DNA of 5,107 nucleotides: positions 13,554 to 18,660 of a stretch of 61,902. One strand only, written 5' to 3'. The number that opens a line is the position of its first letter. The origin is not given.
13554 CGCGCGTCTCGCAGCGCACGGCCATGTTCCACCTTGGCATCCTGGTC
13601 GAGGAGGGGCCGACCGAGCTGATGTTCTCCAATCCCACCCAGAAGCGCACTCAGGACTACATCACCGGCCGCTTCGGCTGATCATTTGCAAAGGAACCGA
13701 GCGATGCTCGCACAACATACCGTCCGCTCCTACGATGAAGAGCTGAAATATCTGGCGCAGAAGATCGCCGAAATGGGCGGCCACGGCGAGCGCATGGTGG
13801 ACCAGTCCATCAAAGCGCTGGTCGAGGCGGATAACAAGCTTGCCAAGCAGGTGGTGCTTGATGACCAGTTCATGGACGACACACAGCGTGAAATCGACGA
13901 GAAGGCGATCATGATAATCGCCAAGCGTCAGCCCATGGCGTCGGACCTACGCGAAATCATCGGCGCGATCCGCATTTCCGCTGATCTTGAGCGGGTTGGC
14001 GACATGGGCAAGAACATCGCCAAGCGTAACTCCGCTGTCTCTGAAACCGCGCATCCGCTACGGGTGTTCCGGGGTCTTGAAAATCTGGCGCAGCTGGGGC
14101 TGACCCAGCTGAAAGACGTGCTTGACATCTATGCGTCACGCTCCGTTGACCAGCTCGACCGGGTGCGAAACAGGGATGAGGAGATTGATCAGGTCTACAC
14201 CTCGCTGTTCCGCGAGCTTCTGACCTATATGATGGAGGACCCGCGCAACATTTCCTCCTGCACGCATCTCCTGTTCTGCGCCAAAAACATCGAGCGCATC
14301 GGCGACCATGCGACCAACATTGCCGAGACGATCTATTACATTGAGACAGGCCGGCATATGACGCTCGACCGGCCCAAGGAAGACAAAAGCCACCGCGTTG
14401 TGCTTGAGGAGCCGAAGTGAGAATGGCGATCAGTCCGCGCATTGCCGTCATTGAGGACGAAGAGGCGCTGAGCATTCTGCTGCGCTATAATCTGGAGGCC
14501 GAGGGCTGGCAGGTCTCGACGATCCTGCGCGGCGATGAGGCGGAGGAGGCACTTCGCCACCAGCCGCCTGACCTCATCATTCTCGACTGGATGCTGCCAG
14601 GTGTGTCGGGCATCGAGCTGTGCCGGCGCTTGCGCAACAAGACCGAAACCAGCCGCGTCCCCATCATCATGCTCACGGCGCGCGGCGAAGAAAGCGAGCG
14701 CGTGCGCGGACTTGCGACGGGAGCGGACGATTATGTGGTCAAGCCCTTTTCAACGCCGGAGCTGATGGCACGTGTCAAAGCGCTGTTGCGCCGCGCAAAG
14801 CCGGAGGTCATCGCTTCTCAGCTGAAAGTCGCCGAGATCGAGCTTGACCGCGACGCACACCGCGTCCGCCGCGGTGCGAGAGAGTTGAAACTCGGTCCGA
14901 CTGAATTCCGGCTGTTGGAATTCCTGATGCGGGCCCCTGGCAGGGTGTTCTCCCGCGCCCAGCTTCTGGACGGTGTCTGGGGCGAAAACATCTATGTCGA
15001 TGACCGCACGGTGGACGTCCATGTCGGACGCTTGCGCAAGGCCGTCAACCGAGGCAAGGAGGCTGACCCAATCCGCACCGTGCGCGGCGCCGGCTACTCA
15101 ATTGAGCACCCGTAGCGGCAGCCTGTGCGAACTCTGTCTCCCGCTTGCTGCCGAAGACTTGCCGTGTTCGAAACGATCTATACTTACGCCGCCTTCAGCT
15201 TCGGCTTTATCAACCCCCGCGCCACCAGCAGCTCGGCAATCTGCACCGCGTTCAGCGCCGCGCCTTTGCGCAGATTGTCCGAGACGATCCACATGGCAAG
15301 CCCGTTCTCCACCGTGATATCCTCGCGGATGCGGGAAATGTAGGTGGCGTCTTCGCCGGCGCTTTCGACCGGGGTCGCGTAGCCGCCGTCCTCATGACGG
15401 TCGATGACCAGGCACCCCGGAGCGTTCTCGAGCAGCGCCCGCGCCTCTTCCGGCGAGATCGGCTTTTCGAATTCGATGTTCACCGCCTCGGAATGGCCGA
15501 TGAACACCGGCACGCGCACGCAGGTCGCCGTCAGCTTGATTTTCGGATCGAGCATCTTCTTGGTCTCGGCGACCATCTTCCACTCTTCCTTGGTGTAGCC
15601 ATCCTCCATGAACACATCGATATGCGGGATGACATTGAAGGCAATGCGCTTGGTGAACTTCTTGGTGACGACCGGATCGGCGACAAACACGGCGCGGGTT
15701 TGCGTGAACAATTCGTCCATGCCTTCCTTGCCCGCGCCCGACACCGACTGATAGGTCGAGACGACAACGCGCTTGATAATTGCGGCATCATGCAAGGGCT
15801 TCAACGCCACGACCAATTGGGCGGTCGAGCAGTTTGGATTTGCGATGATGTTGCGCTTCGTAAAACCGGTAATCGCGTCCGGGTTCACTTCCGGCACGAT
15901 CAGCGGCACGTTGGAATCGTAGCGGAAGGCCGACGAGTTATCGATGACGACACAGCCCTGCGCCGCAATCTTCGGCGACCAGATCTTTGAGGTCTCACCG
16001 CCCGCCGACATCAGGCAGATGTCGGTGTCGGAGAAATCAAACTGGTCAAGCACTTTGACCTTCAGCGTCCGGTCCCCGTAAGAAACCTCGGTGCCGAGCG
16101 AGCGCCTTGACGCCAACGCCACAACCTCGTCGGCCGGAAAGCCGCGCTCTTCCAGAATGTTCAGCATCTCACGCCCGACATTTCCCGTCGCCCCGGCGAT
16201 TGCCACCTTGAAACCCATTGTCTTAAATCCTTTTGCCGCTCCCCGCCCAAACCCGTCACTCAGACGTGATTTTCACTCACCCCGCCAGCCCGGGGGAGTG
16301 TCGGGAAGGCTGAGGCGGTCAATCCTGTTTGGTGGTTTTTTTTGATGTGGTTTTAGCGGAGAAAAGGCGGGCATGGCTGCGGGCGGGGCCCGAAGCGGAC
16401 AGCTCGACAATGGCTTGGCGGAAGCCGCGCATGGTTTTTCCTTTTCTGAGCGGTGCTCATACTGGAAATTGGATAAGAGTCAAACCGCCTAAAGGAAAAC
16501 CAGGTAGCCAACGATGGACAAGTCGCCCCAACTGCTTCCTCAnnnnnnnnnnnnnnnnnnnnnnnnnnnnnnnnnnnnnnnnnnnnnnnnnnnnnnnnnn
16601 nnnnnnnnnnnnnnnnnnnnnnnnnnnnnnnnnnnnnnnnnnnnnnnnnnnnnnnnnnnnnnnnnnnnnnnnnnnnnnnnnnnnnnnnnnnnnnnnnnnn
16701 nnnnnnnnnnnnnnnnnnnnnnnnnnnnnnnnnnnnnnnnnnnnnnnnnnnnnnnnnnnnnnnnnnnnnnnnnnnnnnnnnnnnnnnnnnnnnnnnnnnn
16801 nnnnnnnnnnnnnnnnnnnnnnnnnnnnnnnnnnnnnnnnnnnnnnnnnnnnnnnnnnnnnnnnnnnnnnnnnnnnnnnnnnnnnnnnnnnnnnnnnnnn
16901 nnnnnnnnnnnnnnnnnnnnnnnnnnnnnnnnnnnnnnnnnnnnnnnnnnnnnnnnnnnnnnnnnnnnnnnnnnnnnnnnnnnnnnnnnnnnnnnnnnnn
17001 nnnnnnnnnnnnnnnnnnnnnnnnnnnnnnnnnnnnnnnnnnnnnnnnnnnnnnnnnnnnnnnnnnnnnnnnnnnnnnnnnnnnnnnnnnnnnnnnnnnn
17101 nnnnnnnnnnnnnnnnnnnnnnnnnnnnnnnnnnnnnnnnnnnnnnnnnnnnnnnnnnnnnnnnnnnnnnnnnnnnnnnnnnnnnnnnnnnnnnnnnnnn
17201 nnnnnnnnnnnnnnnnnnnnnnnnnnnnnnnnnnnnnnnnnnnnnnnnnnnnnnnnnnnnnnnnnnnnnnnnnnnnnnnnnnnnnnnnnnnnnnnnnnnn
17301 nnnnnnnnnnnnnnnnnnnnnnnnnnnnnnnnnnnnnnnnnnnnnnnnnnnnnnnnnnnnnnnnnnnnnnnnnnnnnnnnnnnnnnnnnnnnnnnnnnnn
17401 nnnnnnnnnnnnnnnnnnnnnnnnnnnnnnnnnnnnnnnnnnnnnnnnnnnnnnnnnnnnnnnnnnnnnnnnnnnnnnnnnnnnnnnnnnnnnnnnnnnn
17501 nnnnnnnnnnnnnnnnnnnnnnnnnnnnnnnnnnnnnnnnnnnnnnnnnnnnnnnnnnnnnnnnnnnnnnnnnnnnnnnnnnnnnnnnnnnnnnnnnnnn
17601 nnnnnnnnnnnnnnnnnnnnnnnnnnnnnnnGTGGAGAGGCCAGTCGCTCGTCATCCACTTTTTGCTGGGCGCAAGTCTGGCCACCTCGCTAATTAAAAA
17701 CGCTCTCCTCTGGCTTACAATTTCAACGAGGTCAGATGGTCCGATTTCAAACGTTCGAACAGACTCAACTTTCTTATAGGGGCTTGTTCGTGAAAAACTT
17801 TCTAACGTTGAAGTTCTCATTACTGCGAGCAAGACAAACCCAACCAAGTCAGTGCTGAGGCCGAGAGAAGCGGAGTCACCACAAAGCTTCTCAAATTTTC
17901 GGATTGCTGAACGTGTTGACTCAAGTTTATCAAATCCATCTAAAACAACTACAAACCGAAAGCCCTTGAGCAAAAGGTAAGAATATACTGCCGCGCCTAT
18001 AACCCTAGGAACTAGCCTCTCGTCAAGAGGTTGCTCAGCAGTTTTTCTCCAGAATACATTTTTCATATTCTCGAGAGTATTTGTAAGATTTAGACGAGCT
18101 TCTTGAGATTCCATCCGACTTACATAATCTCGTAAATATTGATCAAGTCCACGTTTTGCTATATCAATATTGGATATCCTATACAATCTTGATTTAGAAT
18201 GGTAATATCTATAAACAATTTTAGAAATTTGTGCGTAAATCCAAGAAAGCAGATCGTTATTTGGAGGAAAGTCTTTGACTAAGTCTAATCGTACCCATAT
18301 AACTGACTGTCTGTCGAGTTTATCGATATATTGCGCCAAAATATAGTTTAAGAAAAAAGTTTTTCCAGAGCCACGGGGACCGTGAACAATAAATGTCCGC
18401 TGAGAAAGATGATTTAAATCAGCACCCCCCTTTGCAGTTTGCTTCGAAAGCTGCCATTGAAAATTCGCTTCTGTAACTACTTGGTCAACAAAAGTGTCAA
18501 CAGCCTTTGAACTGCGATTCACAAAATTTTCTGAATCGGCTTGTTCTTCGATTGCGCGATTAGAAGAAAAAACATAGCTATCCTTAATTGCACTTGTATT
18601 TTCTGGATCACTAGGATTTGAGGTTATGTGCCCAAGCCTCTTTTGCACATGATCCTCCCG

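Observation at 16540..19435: Candidate undescribed two-gene system: minimal cyclase-like protein coupled to a 755-aa ORC/STAND-like NTPase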

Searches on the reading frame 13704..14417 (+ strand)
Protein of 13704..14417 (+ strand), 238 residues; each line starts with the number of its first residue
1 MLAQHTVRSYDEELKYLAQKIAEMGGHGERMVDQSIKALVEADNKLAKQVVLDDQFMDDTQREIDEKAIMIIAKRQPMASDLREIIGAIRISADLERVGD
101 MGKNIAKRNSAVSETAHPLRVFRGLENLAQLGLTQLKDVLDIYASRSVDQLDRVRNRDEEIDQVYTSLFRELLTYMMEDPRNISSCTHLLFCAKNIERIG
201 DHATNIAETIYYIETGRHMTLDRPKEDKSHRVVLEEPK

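Call 89: search_protein_families(library=pfam, proteins=[window:13704-14417:+], max_evalue=0.001)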
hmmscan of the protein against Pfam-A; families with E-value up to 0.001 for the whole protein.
window:13704-14417:+ (238 aa): 1 family
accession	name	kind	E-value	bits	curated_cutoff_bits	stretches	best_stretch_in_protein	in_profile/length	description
PF01895.24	PhoU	-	6.7e-43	145.4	23.5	2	21-108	1-88/89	PhoU domain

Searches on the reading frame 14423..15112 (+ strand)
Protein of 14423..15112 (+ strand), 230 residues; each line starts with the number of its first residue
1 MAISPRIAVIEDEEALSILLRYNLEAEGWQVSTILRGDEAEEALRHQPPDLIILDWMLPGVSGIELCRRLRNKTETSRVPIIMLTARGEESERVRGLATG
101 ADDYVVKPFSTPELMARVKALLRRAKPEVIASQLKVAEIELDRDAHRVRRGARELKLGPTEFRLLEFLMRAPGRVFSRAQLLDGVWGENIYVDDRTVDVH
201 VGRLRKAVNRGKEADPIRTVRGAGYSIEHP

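Call 89: search_protein_families(library=pfam, proteins=[window:14423-15112:+], max_evalue=0.001)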
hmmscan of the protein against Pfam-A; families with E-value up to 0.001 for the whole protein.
window:14423-15112:+ (230 aa): 2 families
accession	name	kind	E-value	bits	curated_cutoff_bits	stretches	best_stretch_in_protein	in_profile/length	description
PF00072.30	Response_reg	-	3.8e-28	98.3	30.2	1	7-119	1-111/111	Response regulator receiver domain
PF00486.34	Trans_reg_C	-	1.4e-27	96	26.2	1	153-226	2-76/77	Transcriptional regulatory protein, C terminal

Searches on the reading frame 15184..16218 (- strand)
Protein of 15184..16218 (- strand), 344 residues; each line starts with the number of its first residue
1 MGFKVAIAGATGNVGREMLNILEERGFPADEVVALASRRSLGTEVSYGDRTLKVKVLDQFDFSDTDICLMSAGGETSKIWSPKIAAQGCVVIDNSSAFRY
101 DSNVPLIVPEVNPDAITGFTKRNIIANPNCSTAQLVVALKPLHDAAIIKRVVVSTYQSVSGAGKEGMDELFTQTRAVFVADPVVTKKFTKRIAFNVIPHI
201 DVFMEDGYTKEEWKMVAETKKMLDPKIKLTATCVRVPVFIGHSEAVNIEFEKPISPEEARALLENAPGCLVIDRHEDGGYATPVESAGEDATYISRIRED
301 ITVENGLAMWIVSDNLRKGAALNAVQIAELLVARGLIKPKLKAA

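Call 88: find_encoding_contigs(protein=window:15184-16218:-, flank=9000, max_places=8)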
Protein window:15184-16218:- (344 aa): no gene with exactly this product is on record in the collection.

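Call 89: search_protein_families(library=pfam, proteins=[window:15187-16218:-], max_evalue=0.001)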
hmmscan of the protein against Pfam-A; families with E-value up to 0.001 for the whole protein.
window:15187-16218:- (344 aa): 2 families
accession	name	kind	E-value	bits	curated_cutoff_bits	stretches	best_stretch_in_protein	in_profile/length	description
PF02774.23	Semialdhyde_dhC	-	8.8e-57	192.7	26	1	139-318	1-184/184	Semialdehyde dehydrogenase, dimerisation domain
PF01118.30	Semialdhyde_dh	-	4.3e-32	111.5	26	1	4-117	1-119/121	Semialdehyde dehydrogenase, NAD binding domain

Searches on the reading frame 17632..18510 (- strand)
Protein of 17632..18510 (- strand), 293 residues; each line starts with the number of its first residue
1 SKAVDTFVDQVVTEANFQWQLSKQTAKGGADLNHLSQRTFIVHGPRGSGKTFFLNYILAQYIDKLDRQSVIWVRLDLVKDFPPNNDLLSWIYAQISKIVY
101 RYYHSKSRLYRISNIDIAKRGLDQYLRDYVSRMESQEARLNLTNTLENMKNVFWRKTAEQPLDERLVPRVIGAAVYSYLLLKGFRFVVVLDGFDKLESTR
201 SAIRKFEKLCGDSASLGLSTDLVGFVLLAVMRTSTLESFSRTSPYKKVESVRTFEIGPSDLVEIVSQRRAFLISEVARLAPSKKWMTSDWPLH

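Call 66: search_solved_structures(query=A7, max_evalue=1, show_alignments=1)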
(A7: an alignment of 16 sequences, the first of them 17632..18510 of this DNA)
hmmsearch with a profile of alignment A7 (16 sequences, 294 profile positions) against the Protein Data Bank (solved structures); distinct sequences matched with E-value up to 1: 6.
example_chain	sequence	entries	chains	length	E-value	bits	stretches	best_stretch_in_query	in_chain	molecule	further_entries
5uj7_C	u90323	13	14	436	0.004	20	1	29-75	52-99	Origin recognition complex subunit 4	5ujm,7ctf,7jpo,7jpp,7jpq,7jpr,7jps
7cte_D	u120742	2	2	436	0.004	20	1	29-75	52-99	Origin recognition complex subunit 4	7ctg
2qby_A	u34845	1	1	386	0.055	16.3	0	35-65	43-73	Cell division control protein 6 homolog 1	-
4xgc_D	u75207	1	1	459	0.41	13.4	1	34-60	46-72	Origin recognition complex subunit 4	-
7jgr_D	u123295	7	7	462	0.42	13.4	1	34-60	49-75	Origin recognition complex subunit 4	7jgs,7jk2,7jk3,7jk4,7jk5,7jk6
8r7y_A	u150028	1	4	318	0.69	12.7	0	139-201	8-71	Deoxyribonucleoside regulator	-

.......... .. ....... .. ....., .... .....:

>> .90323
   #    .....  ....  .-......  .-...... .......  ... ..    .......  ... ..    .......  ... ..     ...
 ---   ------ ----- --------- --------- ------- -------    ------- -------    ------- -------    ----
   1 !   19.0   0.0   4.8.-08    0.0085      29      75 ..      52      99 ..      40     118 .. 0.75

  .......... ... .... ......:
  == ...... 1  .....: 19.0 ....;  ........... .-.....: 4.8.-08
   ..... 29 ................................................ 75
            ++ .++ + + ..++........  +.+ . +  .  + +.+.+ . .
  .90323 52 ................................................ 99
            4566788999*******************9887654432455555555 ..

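Call 74: search_protein_families(library=pfam, alignment_id=A7, max_evalue=0.1)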
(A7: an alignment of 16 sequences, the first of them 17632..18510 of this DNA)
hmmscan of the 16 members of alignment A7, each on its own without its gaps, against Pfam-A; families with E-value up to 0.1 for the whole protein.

A. member 1, window:17632-18510:- (293 aa): 13 families
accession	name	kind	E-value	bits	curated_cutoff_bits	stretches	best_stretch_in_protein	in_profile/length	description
PF13173.12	AAA_14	-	0.00014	22.3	27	1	37-94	2-57/129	AAA domain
PF05729.18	NACHT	-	0.00021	21.6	26.7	1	38-82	1-49/167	NACHT domain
PF13191.12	AAA_16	-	0.00024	22.1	32.6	1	38-198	25-146/167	AAA ATPase domain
PF13401.12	AAA_22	-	0.00032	21.4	27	1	37-109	5-71/130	AAA domain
PF24883.2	NPHP3_N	-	0.0005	20.8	24.8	1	34-64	19-49/164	Nephrocystin 3, N-terminal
PF24389.1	ORC-CDC6-like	-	0.0019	17.5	27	1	36-66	31-61/571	ORC-CDC6-like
PF25199.1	nSTAND_NTPase5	-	0.0047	17.2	34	0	35-77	39-80/145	Novel STAND NTPase 5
PF07693.20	KAP_NTPase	-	0.01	15.5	20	1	39-114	22-95/293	KAP family P-loop domain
PF19044.6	P-loop_TraG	-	0.012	14.7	25.8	1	33-64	25-56/413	TraG P-loop domain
PF20720.3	nSTAND3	-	0.019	15.1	27.2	1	37-73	17-51/155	Novel STAND NTPase 3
PF00437.27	T2SSE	-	0.027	13.5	24.9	1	34-67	139-171/370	Type II/IV secretion system protein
PF01637.24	ATPase_2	-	0.087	13.1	33.2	0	39-104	22-69/225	ATPase domain predominantly from Archaea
PF10443.15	RNA12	-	0.087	12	27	0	38-64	17-45/429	RNA12 protein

B. families by the number of members that match (of 16 scanned): 38 families (the first 25 are shown)
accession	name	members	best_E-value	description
PF13191.12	AAA_16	16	6.6e-07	AAA ATPase domain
PF13401.12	AAA_22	14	2.1e-05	AAA domain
PF05729.18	NACHT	12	5.5e-07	NACHT domain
PF13173.12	AAA_14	12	0.00014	AAA domain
PF24883.2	NPHP3_N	12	0.00028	Nephrocystin 3, N-terminal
PF07693.20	KAP_NTPase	8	3.3e-06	KAP family P-loop domain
PF20720.3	nSTAND3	8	0.0018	Novel STAND NTPase 3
PF24389.1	ORC-CDC6-like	7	0.00016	ORC-CDC6-like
PF25199.1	nSTAND_NTPase5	6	0.0027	Novel STAND NTPase 5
PF13481.12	AAA_25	4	0.00071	AAA domain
PF00437.27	T2SSE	4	0.02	Type II/IV secretion system protein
PF00004.35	AAA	3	0.00043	ATPase family associated with various cellular activities (AAA)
PF19044.6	P-loop_TraG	3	0.0029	TraG P-loop domain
PF13671.12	AAA_33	3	0.017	AAA domain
PF00005.33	ABC_tran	3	0.046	ABC transporter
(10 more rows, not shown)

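Call 102: search_dna_similar(query=window:17632-18510:-, collection=phages, mode=protein, max_evalue=1, max_rows=25)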
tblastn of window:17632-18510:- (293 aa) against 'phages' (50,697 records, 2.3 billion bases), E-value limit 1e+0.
Records with a match: 1; places in all: 1; records where one place covers at least 80% of the query: 0.
Best place of each record, by identity: <60% 1.
By first word of the organism name: Bacteriophage 1.
By host as written in the record: - 1.
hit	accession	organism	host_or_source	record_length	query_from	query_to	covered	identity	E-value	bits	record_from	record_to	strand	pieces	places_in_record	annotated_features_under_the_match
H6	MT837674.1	Bacteriophage sp.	human fecal samples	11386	35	110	26%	23.2%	7e-1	37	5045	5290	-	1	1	record has no annotation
